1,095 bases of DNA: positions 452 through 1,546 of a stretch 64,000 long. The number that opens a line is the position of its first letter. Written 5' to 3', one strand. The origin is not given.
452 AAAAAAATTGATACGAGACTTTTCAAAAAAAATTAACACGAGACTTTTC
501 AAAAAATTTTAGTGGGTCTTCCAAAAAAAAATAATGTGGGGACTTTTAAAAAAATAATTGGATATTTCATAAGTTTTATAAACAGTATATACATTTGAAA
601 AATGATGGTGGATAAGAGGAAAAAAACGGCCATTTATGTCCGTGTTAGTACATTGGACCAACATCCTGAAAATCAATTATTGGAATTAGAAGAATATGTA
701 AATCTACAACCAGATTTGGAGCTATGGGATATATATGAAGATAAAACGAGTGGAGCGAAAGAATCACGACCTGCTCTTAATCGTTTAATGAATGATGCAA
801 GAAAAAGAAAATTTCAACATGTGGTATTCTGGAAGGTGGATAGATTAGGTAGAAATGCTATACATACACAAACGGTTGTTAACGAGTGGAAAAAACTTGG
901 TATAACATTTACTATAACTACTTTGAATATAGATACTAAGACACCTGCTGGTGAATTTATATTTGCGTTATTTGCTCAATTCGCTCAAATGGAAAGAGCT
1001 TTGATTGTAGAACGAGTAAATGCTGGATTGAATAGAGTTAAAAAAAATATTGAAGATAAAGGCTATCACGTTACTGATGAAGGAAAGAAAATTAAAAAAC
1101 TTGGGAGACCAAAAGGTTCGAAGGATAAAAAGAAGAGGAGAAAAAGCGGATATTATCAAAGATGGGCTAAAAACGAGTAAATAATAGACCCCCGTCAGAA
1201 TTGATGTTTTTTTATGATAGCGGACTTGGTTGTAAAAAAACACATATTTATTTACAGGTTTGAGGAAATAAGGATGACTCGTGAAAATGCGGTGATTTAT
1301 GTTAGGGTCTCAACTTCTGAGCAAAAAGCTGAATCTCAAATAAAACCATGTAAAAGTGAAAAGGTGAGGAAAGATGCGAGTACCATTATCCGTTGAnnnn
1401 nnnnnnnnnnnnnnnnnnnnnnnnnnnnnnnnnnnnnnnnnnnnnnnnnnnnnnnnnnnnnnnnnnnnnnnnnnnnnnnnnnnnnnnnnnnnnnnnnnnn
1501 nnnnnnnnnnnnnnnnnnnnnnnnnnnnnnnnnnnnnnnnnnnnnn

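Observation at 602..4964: Replication/recombination core: small serine recombinase + family-B DNA polymerase + SF3-like helicase ATPase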

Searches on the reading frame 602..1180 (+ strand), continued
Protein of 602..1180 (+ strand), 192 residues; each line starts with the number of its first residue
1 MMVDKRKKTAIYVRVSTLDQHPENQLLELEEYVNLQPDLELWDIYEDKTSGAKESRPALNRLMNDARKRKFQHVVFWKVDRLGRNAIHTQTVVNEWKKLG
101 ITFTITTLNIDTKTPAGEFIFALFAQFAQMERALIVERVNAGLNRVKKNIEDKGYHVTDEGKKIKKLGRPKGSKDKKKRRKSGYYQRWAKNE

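Call 93: fold_search(model_id=the predicted structure, library=pdb)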
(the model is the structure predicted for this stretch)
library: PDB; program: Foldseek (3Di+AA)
matches with E <= 10: 1650; with E <= 0.001: 50
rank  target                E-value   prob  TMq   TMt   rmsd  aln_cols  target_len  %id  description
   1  3g13_A                1.9e-11  1.00  0.61  0.75   2.7       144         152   26  Crystal structure of putative conjugative transposon recombinase from Clostridium difficile (released 2009-02-10)
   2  3bvp_B                1.3e-09  1.00  0.59  0.85   2.4       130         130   35  Crystal Structure of the N-terminal Catalytic Domain of TP901-1 Integrase (released 2008-08-12)
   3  3g13_B                2.7e-09  1.00  0.57  0.76   2.9       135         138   25  Crystal structure of putative conjugative transposon recombinase from Clostridium difficile (released 2009-02-10)
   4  3bvp_A                4.9e-09  1.00  0.60  0.82   2.3       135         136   31  Crystal Structure of the N-terminal Catalytic Domain of TP901-1 Integrase (released 2008-08-12)
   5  9iu2_A                1.4e-08  1.00  0.61  0.27   4.3       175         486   26  Cryo-EM structure of the large serine recombinase Bxb1 in complex with attP and attB (GT/TT CDN) in the pre-strand exc (released 2026-03-04)
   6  5cy1_B                7.0e-08  1.00  0.53  0.56   4.5       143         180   25  Tn3 resolvase - site III complex crystal form I (released 2017-01-11)
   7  2gm4_A                7.0e-08  1.00  0.46  0.49   7.4       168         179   24  An activated, tetrameric gamma-delta resolvase: Hin chimaera bound to cleaved DNA (released 2006-06-27)
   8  5cy1_A                1.0e-07  1.00  0.56  0.58   3.4       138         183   26  Tn3 resolvase - site III complex crystal form I (released 2017-01-11)
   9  3uj3                  1.4e-07  1.00  0.47  0.69   4.3       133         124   37  Crystal Structure of the synaptic tetramer of the G-Segment Invertase (Gin) (released 2012-12-05)
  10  5cy2_A                4.1e-07  1.00  0.55  0.59   8.4       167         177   25  Tn3 resolvase - site III complex crystal form II (released 2017-01-11)
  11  1gdt_A                5.7e-07  1.00  0.52  0.54   5.1       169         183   24  CRYSTAL STRUCTURE OF A SITE-SPECIFIC RECOMBINASE, GAMMA-DELTA RESOLVASE COMPLEXED WITH A 34 BP CLEAVAGE SITE (released 1996-04-03)
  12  2gm4_B                7.3e-07  1.00  0.46  0.49   7.7       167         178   24  An activated, tetrameric gamma-delta resolvase: Hin chimaera bound to cleaved DNA (released 2006-06-27)
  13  5cy2_E                8.9e-07  1.00  0.54  0.59   3.4       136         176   26  Tn3 resolvase - site III complex crystal form II (released 2017-01-11)
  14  2r0q_C                8.9e-07  1.00  0.52  0.51   6.2       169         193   22  Crystal structure of a serine recombinase- DNA regulatory complex (released 2008-04-01)
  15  3guv                  1.3e-06  1.00  0.62  0.78   2.8       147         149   24  Crystal structure of a resolvase family site-specific recombinase from Streptococcus pneumoniae (released 2009-04-07)
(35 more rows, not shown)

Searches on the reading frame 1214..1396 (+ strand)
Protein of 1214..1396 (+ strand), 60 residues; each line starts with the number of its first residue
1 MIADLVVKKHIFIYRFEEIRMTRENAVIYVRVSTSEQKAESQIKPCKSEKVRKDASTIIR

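Call 4: search_protein_families(library=pfam, proteins=[window:1214-1396:+], max_evalue=0.01)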
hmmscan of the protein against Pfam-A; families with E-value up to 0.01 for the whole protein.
window:1214-1396:+ (60 aa): 1 family
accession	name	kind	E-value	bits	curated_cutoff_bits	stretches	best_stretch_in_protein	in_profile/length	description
PF00239.26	Resolvase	-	0.0026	18.3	23.3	1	26-50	1-27/145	Resolvase, N terminal domain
